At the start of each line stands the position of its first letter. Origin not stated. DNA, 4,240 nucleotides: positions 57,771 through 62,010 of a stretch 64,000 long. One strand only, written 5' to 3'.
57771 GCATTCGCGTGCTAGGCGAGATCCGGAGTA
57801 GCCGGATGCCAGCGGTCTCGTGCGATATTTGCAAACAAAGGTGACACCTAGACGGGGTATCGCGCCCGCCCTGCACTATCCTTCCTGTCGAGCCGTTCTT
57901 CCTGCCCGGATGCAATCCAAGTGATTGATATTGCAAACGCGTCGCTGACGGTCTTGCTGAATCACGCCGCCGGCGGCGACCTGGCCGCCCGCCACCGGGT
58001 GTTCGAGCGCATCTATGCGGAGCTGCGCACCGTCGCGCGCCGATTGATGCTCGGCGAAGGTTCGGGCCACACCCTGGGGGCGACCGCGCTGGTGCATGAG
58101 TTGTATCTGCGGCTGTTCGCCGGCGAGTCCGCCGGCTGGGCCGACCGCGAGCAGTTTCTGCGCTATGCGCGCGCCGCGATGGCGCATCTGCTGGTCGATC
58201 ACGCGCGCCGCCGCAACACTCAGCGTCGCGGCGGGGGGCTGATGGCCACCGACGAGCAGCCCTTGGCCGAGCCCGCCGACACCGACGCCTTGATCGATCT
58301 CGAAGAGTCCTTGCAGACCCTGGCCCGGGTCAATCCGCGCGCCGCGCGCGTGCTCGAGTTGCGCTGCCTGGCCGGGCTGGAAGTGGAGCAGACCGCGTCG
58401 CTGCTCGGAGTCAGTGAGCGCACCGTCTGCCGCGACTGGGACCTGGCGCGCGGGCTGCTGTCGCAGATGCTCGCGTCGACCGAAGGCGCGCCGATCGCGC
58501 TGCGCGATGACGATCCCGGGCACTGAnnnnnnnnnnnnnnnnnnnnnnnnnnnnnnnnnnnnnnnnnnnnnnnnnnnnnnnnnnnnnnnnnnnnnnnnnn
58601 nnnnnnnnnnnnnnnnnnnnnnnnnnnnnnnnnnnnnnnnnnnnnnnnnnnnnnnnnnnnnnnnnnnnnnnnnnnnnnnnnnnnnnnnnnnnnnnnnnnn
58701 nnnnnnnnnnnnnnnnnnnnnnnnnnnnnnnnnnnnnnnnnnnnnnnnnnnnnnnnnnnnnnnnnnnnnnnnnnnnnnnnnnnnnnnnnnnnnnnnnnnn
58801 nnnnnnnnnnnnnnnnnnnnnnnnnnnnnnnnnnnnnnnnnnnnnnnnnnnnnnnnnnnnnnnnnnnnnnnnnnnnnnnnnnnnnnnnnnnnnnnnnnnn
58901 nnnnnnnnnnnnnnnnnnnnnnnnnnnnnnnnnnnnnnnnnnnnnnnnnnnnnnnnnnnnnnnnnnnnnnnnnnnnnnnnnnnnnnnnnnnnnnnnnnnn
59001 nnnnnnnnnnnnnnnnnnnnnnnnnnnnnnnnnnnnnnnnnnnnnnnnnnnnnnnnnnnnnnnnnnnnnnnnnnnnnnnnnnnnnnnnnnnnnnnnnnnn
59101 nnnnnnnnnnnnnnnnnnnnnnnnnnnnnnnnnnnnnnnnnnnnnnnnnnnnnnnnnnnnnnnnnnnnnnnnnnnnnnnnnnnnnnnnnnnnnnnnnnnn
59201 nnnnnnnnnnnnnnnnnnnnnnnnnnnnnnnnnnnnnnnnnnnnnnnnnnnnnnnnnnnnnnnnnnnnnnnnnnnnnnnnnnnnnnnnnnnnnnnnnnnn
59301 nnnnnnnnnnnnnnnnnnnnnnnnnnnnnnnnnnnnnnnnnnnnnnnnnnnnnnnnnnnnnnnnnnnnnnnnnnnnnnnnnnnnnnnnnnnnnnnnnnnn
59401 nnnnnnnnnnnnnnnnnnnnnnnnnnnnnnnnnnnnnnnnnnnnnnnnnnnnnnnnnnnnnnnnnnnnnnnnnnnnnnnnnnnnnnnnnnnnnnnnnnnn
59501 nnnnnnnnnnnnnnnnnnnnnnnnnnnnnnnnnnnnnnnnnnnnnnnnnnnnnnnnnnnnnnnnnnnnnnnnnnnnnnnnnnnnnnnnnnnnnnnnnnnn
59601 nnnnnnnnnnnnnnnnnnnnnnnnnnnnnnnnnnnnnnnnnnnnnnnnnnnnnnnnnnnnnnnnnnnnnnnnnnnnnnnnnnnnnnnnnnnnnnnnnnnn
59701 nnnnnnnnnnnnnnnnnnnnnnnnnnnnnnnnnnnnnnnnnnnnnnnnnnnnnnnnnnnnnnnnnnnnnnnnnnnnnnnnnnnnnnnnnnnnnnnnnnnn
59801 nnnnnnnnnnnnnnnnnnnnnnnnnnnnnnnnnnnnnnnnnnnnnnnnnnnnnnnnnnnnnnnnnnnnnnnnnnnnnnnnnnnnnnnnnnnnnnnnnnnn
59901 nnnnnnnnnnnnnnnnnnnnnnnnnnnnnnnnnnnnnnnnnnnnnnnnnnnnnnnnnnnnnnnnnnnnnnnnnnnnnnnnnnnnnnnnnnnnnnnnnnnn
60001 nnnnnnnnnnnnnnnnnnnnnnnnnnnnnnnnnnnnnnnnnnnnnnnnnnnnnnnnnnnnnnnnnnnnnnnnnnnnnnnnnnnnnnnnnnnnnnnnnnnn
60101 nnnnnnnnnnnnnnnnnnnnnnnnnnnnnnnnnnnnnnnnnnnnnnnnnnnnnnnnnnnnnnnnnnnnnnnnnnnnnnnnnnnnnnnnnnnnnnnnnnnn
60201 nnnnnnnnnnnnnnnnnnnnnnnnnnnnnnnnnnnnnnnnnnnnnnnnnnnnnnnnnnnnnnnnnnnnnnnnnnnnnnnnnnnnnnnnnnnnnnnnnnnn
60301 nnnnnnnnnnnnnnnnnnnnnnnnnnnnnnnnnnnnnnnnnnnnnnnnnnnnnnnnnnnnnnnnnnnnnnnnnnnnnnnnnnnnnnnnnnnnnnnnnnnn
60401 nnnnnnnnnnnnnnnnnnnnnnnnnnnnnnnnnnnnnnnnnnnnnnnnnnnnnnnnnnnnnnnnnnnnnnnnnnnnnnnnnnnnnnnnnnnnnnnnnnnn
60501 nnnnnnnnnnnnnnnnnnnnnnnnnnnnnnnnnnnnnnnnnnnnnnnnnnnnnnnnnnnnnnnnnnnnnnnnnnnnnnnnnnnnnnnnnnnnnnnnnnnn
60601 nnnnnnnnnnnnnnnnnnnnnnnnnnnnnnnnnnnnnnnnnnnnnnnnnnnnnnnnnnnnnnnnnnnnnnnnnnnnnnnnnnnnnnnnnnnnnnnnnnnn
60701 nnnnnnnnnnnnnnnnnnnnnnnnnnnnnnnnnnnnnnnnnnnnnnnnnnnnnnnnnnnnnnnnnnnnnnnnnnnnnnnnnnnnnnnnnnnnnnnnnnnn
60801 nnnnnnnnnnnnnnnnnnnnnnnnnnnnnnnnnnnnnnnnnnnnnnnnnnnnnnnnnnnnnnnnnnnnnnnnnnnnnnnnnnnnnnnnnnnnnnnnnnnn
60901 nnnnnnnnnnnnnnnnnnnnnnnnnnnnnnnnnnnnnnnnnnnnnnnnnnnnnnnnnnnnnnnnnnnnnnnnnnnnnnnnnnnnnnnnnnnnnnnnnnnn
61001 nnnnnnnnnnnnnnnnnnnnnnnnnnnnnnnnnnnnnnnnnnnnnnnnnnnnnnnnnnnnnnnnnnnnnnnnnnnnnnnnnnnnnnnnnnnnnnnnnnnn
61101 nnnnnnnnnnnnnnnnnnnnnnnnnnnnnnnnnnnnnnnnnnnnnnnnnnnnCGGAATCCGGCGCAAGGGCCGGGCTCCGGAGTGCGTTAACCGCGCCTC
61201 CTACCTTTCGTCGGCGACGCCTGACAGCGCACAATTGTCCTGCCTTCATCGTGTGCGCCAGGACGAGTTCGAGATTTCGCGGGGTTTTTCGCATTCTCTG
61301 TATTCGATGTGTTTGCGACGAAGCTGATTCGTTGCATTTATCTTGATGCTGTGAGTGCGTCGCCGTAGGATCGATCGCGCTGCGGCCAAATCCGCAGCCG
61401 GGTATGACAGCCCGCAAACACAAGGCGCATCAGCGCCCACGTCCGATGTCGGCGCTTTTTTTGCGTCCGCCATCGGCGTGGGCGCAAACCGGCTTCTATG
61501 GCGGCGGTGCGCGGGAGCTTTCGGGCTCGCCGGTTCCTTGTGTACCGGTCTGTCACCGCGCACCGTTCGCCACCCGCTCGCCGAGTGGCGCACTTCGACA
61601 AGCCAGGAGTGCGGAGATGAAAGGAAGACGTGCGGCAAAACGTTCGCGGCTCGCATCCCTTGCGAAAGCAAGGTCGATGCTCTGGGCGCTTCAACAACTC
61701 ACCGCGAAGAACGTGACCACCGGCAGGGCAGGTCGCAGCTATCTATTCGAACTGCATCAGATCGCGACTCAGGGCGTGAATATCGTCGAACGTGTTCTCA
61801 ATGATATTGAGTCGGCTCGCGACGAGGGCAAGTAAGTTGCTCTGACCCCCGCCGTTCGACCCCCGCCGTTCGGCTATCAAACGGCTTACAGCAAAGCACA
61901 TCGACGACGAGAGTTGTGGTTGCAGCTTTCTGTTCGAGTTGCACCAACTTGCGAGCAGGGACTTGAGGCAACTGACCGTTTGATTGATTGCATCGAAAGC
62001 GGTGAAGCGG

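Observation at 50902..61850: Two diverged direct copies of a 0.2-0.3 kb element bracket a roughly 10.5 kb adhesin / ECF sigma / Ser-Thr kinase module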

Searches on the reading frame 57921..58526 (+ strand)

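Call 9: search_protein_families(library=pfam, proteins=[window:57921-58526:+], max_evalue=0.01)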
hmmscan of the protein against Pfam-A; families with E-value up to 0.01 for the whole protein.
window:57921-58526:+ (201 aa): 4 families
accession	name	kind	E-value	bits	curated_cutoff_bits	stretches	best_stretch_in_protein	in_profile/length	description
PF07638.17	Sigma70_ECF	-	5.4e-43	147.5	21.1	1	7-183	2-182/185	ECF sigma factor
PF08281.18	Sigma70_r4_2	-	2.3e-06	27.6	25.7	1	131-169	5-43/54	Sigma-70, region 4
PF04545.22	Sigma70_r4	-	4.1e-05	23.5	24.1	1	134-171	2-39/50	Sigma-70, region 4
PF13384.12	HTH_23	-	0.00022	21.4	24.6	1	142-171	8-36/50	Homeodomain-like domain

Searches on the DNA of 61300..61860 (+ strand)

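Call 15: search_rna_families(source=window, start=61300, end=61700, threshold=evalue, max_evalue=1, show_alignments=3)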
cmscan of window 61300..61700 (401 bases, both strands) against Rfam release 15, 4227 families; matches with E-value up to 1: 3.
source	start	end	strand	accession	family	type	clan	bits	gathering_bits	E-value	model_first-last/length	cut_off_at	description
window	61494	61577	+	RF01695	C4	Gene; antisense;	CL00128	67.2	45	4.3e-13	1-87/87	no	C4 antisense RNA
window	61379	61462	+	RF01394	isrK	Gene; sRNA;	-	52.9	50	1e-10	1-77/77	no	isrK Hfq binding RNA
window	61366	61418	+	RF03163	c4-a1b1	Gene; antisense;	CL00128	37.1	46.7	5.9e-08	1-53/53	no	a1, b1 targets of C4 antisense RNA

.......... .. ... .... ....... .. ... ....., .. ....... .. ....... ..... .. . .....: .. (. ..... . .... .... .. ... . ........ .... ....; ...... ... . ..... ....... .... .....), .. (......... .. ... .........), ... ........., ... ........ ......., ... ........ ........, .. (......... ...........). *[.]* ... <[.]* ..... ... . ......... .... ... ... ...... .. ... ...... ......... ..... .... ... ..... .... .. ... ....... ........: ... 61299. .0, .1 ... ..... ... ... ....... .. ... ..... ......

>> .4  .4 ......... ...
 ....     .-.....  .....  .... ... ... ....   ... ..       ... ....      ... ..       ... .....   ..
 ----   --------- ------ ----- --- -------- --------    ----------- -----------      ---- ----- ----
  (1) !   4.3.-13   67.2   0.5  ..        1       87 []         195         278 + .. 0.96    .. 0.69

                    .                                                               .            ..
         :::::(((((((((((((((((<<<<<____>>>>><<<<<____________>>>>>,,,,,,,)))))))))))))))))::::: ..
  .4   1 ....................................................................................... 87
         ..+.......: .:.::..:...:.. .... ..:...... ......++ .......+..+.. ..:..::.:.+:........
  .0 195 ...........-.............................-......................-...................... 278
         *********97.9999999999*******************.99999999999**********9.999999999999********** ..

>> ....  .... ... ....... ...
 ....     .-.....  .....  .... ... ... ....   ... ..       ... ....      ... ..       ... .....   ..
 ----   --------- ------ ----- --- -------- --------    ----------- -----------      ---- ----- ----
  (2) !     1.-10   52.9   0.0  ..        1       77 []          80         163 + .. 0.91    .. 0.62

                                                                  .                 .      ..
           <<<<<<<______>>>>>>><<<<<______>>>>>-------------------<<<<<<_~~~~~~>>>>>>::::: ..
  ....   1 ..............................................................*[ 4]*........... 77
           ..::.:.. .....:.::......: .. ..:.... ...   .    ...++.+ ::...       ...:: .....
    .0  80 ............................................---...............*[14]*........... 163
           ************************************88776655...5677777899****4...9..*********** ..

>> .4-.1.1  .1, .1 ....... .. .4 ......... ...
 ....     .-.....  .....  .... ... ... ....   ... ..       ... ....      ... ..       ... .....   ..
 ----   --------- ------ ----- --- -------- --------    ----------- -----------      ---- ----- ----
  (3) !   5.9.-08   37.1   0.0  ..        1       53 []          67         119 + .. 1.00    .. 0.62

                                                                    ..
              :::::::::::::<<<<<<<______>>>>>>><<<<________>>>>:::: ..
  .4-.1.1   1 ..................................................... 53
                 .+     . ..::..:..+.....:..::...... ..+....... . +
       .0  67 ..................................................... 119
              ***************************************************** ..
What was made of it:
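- On IsrK RNA (Rfam RF01394): 52.9 bits against 50 in the window (call 15).
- Closest known: Gifsy-1 prophage isrK-orf45-anrP locus of Salmonella. Same: The window matches RF01394 above its gathering score (call 15).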

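Call 29: search_dna_similar(query=window:61360-61860:+, collection=plasmids, mode=distant, max_evalue=0.001, max_rows=20)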
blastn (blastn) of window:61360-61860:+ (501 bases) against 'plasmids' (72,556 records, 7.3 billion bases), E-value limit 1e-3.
Records with a match: 1; places in all: 1; records where one place covers at least 80% of the query: 0.
Best place of each record, by identity: 60-80% 1.
By first word of the organism name: Cupriavidus 1.
By predicted mobility (MOB-suite, as given by PLSDB): non-mobilizable 1.
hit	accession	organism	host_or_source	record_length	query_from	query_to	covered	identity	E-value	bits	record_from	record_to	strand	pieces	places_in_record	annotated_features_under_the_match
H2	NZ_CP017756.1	Cupriavidus malaysiensis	cell culture,Lake Kulim, Kedah, Malaysia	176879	133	216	17%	75.6%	7e-5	55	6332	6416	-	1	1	none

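Call 30: get_annotated_region(hit=H2, flank=6000)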
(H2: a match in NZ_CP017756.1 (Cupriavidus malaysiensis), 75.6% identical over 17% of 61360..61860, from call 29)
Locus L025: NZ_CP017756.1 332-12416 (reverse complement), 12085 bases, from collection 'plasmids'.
description: Cupriavidus malaysiensis strain USMAA1020 isolate pure plasmid unnamed1, complete sequence
organism: Cupriavidus malaysiensis (NCBI taxid 367825)
taxonomy: Bacteria; Pseudomonadota; Betaproteobacteria; Burkholderiales; Burkholderiaceae; Cupriavidus; Cupriavidus malaysiensis
host: -; source: cell culture,Lake Kulim, Kedah, Malaysia; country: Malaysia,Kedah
typing (MOB-suite, as given by PLSDB): non-mobilizable; replicon rep_cluster_381
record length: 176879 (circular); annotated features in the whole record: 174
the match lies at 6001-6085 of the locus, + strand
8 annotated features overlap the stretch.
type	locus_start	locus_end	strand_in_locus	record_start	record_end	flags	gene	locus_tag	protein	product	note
CDS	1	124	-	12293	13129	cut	-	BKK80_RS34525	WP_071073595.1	hypothetical protein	-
CDS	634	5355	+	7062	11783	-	-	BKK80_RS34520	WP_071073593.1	conjugal transfer protein TraG N-terminal domain-containing protein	-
CDS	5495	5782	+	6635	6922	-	-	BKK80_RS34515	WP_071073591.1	hypothetical protein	-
CDS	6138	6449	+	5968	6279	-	-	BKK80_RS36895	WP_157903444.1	hypothetical protein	-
CDS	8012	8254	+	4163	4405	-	-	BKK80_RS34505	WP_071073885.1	type II toxin-antitoxin system prevent-host-death family antitoxin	GO:0008219 - cell death [Evidence IEA]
CDS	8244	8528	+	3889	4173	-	-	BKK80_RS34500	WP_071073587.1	type II toxin-antitoxin system RelE/ParE family toxin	GO:0030541 - plasmid partitioning [Evidence IEA]; GO:0051290 - protein heterotetramerization [Evidence IEA]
CDS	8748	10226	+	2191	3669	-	-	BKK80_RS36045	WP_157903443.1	RES family NAD+ phosphorylase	-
CDS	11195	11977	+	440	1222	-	-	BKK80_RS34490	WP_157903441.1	hypothetical protein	-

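Call 40: search_rna_families(sources=[L001, L003, L026, L030, L031, L025], threshold=gathering)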
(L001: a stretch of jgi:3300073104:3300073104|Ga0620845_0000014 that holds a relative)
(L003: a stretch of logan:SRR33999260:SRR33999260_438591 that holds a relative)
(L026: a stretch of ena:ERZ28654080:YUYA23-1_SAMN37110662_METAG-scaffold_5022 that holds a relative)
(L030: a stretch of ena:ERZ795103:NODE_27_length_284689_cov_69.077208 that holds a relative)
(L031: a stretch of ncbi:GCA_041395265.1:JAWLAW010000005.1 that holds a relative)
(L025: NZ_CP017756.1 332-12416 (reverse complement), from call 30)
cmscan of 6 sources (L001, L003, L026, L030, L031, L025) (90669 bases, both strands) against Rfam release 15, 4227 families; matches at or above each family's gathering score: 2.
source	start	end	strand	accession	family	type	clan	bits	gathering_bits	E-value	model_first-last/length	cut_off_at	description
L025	6003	6090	+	RF01695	C4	Gene; antisense;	CL00128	72.9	45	3.8e-12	1-87/87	no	C4 antisense RNA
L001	9878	9961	+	RF01695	C4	Gene; antisense;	CL00128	70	45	2e-11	1-87/87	no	C4 antisense RNA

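Call 43: search_dna_similar(query=window:61360-61640:+, collection=phages, mode=distant, max_evalue=1, max_rows=20)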
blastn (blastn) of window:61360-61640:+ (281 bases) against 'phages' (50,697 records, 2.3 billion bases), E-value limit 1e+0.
Records with a match: 5; places in all: 5; records where one place covers at least 80% of the query: 0.
Best place of each record, by identity: >=99% 3; 80-90% 2.
By first word of the organism name: Alteromonas 3; Pseudomonas 1; Escherichia 1.
By host as written in the record: Alteromonas macleodii ATCC 27126 3; Pseudomonas aeruginosa ST773 (NDM-1-producing) 1; Escherichia coli O157:H7 ATCC 43895 1.
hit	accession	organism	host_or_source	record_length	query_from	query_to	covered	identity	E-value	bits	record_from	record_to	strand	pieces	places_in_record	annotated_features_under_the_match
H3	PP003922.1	Pseudomonas phage vB_Pae_U10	Pseudomonas aeruginosa ST773 ...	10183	138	192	20%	80.7%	6e-3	47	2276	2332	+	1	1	excisionase and transcriptional regulator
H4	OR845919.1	Escherichia phage ECO95 1-6-1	Escherichia coli O157:H7 ATCC 43895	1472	144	196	19%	83.3%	5e-4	51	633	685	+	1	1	record has no annotation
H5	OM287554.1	Alteromonas phage vB_AmaS-R9Y1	Alteromonas macleodii ATCC 27126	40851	206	226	7%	100.0%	9e-1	39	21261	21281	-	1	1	head completion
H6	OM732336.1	Alteromonas phage vB_AmaS-R9Y2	Alteromonas macleodii ATCC 27126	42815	206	226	7%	100.0%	9e-1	39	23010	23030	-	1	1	head completion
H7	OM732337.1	Alteromonas phage vB_AmaS-R9Y3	Alteromonas macleodii ATCC 27126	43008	206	226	7%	100.0%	9e-1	39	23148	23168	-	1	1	head completion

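Call 68: search_rna_families(sources=[L033, L034, L037, L003], threshold=evalue, max_evalue=0.01)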
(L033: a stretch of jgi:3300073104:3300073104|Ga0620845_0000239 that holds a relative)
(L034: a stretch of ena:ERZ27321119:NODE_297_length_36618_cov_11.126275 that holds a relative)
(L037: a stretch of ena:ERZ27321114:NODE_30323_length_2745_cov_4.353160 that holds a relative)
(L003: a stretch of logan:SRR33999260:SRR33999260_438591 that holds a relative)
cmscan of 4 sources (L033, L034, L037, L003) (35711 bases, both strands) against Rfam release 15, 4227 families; matches with E-value up to 0.01: 10.
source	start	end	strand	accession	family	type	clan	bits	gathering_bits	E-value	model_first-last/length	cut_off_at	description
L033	9822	9903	+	RF01695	C4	Gene; antisense;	CL00128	56.1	45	2.2e-08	1-87/87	no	C4 antisense RNA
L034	9884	9965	+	RF01695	C4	Gene; antisense;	CL00128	54.1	45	7e-08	1-87/87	no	C4 antisense RNA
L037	145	226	+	RF01695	C4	Gene; antisense;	CL00128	54.1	45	7e-08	1-87/87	no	C4 antisense RNA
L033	9707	9788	+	RF01394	isrK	Gene; sRNA;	-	47.4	50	2.5e-07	1-77/77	no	isrK Hfq binding RNA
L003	1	71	+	RF01695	C4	Gene; antisense;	CL00128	43.8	45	2.4e-05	13-87/87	5'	C4 antisense RNA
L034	9768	9850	+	RF01394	isrK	Gene; sRNA;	-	42.9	50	3.7e-06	1-77/77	no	isrK Hfq binding RNA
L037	29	111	+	RF01394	isrK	Gene; sRNA;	-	42.9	50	3.7e-06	1-77/77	no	isrK Hfq binding RNA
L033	9693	9746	+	RF03163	c4-a1b1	Gene; antisense;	CL00128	35.2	46.7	1.9e-05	1-53/53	no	a1, b1 targets of C4 antisense RNA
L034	9754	9807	+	RF03163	c4-a1b1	Gene; antisense;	CL00128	33.5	46.7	6.6e-05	1-53/53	no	a1, b1 targets of C4 antisense RNA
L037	15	68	+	RF03163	c4-a1b1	Gene; antisense;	CL00128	33.5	46.7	6.6e-05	1-53/53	no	a1, b1 targets of C4 antisense RNA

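Call 80: search_rna_families(sources=[L038, L039, L041], threshold=evalue, max_evalue=0.01)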
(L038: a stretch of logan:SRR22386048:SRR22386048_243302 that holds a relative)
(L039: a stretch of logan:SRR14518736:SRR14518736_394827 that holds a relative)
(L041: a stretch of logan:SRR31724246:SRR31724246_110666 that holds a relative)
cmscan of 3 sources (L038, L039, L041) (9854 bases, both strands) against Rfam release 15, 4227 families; matches with E-value up to 0.01: 7.
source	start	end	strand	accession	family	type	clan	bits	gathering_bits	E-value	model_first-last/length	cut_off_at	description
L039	2545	2626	+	RF01695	C4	Gene; antisense;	CL00128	64.5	45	5e-11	1-87/87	no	C4 antisense RNA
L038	1908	1989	+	RF01695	C4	Gene; antisense;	CL00128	58.8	45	1.3e-09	1-87/87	no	C4 antisense RNA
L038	1796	1876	+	RF01394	isrK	Gene; sRNA;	-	48.3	50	4e-08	1-77/77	no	isrK Hfq binding RNA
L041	39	119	+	RF01695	C4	Gene; antisense;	CL00128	46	45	1.9e-06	1-87/87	no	C4 antisense RNA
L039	2429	2512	+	RF01394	isrK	Gene; sRNA;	-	43.8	50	5.8e-07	1-77/77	no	isrK Hfq binding RNA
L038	1795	1835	+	RF03163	c4-a1b1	Gene; antisense;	CL00128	35.1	46.7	5.7e-06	13-53/53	no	a1, b1 targets of C4 antisense RNA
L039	2428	2468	+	RF03163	c4-a1b1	Gene; antisense;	CL00128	32.8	46.7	2.9e-05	13-53/53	no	a1, b1 targets of C4 antisense RNA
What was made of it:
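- On C4 antisense RNA (Rfam RF01695): Relatives score 46-70 bits (calls 40, 68, 80).
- On IsrK RNA (Rfam RF01394): Relatives score 42.9-48.3 bits, below gathering (calls 68, 80), so membership is borderline for the clade.
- Closest known: Gifsy-1 prophage isrK-orf45-anrP locus of Salmonella. Different: Relatives score below the IsrK gathering score, at 42.9-48.3 bits (calls 68, 80).
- L041 and L003, which start close to or inside C4, show C4 and the ORF only (calls 40, 68, 80).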
